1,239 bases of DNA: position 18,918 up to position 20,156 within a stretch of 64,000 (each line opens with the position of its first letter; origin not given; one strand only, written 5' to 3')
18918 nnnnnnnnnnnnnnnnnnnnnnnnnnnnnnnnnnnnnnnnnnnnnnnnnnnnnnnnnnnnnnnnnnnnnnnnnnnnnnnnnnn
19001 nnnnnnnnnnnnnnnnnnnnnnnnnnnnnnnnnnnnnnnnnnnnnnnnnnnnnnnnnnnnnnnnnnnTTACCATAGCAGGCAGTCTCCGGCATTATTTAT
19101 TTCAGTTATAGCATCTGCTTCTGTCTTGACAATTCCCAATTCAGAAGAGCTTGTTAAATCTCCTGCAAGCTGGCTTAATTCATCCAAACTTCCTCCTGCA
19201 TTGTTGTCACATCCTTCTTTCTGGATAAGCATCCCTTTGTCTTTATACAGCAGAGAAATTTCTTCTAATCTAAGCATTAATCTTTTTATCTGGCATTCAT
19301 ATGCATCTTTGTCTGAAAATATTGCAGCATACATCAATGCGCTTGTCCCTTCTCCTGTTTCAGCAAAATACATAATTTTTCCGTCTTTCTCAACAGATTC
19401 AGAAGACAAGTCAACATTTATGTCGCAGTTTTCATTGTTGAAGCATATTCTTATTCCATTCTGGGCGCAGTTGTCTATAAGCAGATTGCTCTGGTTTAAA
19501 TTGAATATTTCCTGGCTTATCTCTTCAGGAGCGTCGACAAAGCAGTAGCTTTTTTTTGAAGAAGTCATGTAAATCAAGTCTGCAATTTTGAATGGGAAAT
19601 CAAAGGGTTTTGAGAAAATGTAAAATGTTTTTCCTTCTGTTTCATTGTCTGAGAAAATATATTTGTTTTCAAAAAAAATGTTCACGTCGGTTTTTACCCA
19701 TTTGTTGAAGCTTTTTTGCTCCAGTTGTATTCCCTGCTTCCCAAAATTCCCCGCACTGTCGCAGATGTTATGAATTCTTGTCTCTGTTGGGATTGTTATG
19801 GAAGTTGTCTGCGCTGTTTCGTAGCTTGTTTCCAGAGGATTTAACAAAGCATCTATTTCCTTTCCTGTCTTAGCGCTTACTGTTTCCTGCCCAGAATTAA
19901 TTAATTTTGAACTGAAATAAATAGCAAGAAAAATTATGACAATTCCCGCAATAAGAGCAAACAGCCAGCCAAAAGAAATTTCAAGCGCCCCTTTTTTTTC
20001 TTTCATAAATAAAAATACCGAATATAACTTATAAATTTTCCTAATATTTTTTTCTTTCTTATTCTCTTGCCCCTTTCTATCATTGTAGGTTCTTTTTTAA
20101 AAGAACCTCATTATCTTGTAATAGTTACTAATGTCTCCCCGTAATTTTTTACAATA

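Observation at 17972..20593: Four-gene pilin-like locus (class III signal peptides) with an upstream wHTH regulator, but no assembly ATPase or platform gene in the window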

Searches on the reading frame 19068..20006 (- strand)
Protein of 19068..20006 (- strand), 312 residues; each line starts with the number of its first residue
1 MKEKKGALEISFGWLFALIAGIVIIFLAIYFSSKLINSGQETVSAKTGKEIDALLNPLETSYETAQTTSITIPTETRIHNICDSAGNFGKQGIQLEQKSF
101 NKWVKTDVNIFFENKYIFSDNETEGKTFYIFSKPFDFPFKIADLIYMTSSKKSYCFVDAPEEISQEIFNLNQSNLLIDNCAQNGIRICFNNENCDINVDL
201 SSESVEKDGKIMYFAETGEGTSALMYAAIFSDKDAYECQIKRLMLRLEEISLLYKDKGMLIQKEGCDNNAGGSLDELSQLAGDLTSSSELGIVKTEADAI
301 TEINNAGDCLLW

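Call 12: search_protein_families(library=pfam, proteins=[window:19068-20006:-], max_evalue=1)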
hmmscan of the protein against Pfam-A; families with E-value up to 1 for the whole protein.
window:19068-20006:- (312 aa): 0 families

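Call 13: search_protein_families(library=ncbifam, proteins=[window:19068-20006:-], max_evalue=1)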
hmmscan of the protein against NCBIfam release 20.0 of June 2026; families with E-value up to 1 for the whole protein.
window:19068-20006:- (312 aa): 0 families

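Call 14: find_encoding_contigs(protein=window:19068-20006:-, flank=10000, max_places=6)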
Protein window:19068-20006:- (312 aa): no gene with exactly this product is on record in the collection.

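Call 37: find_homologous_proteins(query=window:19068-20006:-, max_evalue=0.001)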
Query window:19068-20006:- (312 aa): 1378 proteins with E <= 0.001 among 2598 candidates; the best 120 are listed.
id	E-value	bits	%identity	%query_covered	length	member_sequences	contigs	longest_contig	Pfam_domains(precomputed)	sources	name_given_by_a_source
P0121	6.7e-203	690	100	100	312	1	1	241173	-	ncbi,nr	ncbi:Uncharacterised protein [uncultured archaeon]|nr:Uncharacterised protein [uncultured archaeon]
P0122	2.3e-137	475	68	100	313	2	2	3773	-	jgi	jgi:hypothetical protein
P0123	1.7e-133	463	66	100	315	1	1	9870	-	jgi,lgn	jgi:hypothetical protein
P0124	7.5e-133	460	67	99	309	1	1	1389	-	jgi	jgi:hypothetical protein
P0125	3.1e-132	458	66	100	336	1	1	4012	-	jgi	jgi:hypothetical protein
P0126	4.2e-132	458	66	100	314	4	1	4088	-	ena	-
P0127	2.5e-131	455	67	99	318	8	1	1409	-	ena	-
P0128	6.6e-131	454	64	100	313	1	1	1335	-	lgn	-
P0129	1.1e-130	453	65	99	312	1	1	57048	-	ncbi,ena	-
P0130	1.7e-130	453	67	99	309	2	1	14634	-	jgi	jgi:hypothetical protein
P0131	1.9e-130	453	66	100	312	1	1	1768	-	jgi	jgi:hypothetical protein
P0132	3.3e-130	452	67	100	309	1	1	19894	-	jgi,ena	-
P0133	6.3e-130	451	64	100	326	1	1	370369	-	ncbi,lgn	-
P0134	7.7e-130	451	66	98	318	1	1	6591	-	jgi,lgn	jgi:hypothetical protein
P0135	1.4e-129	450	67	100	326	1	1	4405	-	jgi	jgi:hypothetical protein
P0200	2.4e-119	416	59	100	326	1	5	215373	-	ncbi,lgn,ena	-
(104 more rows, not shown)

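Call 47: predict_structure(alignment_id=A2)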
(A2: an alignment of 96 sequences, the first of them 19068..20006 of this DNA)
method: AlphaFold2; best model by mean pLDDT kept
length: 312 residues; sequences in the alignment: 96
mean_pLDDT: 85.4   pTM: 0.79
mean pLDDT of the five models: 85.4, 85.2, 84.4, 83.5, 82.8
residues with pLDDT >= 90: 190; 70-90: 73; 50-70: 27; < 50: 22
segments of 3 or more residues with pLDDT < 50: 1-6, 36-46, 57-61
pLDDT, mean of each block of 10 residues (from residue 1): 49 81 86 52 51 52 65 89 89 91 87 91 93 91 93 95 92 90 91 89 95 85 93 97 96 94 89 96 97 96 90 90
secondary structure, 60 per line:
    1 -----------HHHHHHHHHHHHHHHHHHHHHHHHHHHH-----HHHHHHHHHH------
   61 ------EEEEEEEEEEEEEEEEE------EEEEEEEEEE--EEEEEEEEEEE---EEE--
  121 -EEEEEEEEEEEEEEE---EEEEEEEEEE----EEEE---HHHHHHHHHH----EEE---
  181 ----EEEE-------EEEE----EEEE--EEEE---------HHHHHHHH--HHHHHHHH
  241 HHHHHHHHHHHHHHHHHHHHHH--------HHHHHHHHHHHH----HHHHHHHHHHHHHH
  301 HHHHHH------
elements in order: H12-39 H45-54 E67-83 E90-99 E102-112 E116-118 E122-136 E140-149 E154-157 H161-170 E175-177 E185-188 E196-199 E204-207 E210-213 H223-230 H233-262 H271-282 H287-306

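Call 51: fold_search(model_id=the predicted structure, library=pdb)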
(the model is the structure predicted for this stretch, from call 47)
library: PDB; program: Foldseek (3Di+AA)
matches with E <= 10: 872; with E <= 0.001: 0
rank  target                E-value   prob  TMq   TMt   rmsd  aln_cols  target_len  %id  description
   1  9jzp_B                1.2e-01  0.04  0.08  0.09  16.6       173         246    6  Crystal structure of Nir2 C-terminal domain (released 2025-10-15)
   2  9d16_B                1.6e-01  0.04  0.11  0.11  18.0       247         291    7  Tt Pah2 D155N calcium (released 2025-11-12)
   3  9jz1_B                1.7e-01  0.04  0.08  0.10  16.1       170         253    7  Crystal structure of Nir2 C-terminal domain in complex with phosphate (released 2025-10-15)
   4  9jtz_A                2.2e-01  0.04  0.09  0.10  16.4       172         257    8  Crystal structure of Nir2 C-terminal domain in complex with phosphatidic acid (released 2025-10-15)
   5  9jz1_A                2.3e-01  0.04  0.09  0.11  15.6       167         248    8  Crystal structure of Nir2 C-terminal domain in complex with phosphate (released 2025-10-15)
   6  9jzp_C                2.7e-01  0.02  0.08  0.10  15.9       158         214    7  Crystal structure of Nir2 C-terminal domain (released 2025-10-15)
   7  1fgu_B                3.3e-01  0.06  0.09  0.12  13.0       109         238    9  SSDNA-BINDING DOMAIN OF THE LARGE SUBUNIT OF REPLICATION PROTEIN A (released 2001-02-07)
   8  4dam_K                4.4e-01  0.04  0.09  0.19  12.1       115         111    4  Crystal structure of small single-stranded DNA-binding protein from Streptomyces coelicolor (released 2013-01-16)
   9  9jz1_C                4.4e-01  0.02  0.09  0.11  15.6       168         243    5  Crystal structure of Nir2 C-terminal domain in complex with phosphate (released 2025-10-15)
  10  8iz1                  4.9e-01  0.02  0.08  0.10  14.5       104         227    9  Single excitation and two emissions pH sensor protein (SITE-pHorin)_C203E_pH5.0 (released 2024-10-09)
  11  9jzp_A                4.9e-01  0.02  0.09  0.10  15.8       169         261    8  Crystal structure of Nir2 C-terminal domain (released 2025-10-15)
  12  9ee7                  5.2e-01  0.04  0.11  0.12  13.5       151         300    8  Folded domains of Xrs2 from S.cerevisiae (released 2025-09-10)
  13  3huf_C                6.3e-01  0.06  0.12  0.12  15.6       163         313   13  Structure of the S. pombe Nbs1-Ctp1 complex (released 2009-10-13)
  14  6uhk_A                6.3e-01  0.02  0.08  0.10  14.9       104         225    8  Crystal Structure of C176 mGFP (released 2020-03-18)
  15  7c4j_A                6.7e-01  0.06  0.11  0.09  20.9       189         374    9  Cryo-EM structure of the yeast Swi/Snf complex in a nucleosome free state (released 2020-07-15)
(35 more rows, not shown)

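Call 57: search_protein_families(library=pfam, alignment_id=A2, max_evalue=1)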
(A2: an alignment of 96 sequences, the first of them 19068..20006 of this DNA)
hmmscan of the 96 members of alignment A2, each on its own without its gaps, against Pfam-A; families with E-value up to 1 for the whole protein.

A. member 1, window:19068-20006:- (312 aa): 0 families

B. families by the number of members that match (of 96 scanned): 18 families
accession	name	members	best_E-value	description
PF21106.3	YtxK_like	9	0.009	YtxK N-terminal helical domain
PF12565.13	DUF3747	2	0.0097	Protein of unknown function (DUF3747)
PF02674.22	Colicin_V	2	0.025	Colicin V production protein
PF24246.1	SH3b_T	2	0.059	SH3b_T domain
PF25157.1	Vps8_C_schizo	2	0.1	Schizosaccharomyces Vps8, C-terminal domain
PF22275.1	DUF6957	2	0.14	Domain of unknown function (DUF6957)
PF04956.18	TrbC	2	0.27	TrbC/VIRB2 pilin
PF16163.10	DUF4869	1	0.004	Domain of unknown function (DUF4869)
PF25300.1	Fn3_Dep-1_3rd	1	0.064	Dep-1 third Fn3-like domain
PF16238.11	DUF4897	1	0.074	Domain of unknown function (DUF4897)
PF16298.10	DUF4940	1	0.095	Domain of unknown function (DUF4940)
PF02482.25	Ribosomal_S30AE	1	0.11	Sigma 54 modulation protein / S30EA ribosomal protein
PF18409.7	Plk4_PB2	1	0.15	Polo-like Kinase 4 Polo Box 2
PF07141.16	Phage_term_sma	1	0.15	Putative bacteriophage terminase small subunit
PF11012.13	DUF2850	1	0.16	Protein of unknown function (DUF2850)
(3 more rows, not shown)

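Call 83: find_encoding_contigs(protein=P0200, flank=6000, max_places=1)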
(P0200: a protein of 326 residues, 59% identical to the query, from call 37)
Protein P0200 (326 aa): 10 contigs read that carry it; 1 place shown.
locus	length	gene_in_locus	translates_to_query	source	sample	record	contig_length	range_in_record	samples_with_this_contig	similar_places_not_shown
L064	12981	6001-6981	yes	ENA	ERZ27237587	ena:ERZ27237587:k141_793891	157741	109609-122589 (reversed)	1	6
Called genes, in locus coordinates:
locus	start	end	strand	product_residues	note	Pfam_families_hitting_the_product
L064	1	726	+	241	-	PF00705:PCNA_N, PF02747:PCNA_C (weak)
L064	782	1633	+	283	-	-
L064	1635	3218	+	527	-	-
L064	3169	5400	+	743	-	-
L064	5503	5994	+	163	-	-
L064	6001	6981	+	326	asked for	-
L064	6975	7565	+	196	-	-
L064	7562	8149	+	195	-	-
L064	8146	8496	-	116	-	PF25212:HVO_A0114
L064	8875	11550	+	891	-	-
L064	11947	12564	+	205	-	-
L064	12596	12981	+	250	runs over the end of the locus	-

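Call 89: search_solved_structures(query=A2, max_evalue=10)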
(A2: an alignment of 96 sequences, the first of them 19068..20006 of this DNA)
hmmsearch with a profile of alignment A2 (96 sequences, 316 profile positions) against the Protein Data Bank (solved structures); distinct sequences matched with E-value up to 10: 1.
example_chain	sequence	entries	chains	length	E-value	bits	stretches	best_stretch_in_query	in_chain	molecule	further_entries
2inn_L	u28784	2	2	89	0.38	12.8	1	219-293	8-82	Phenol hydroxylase component phM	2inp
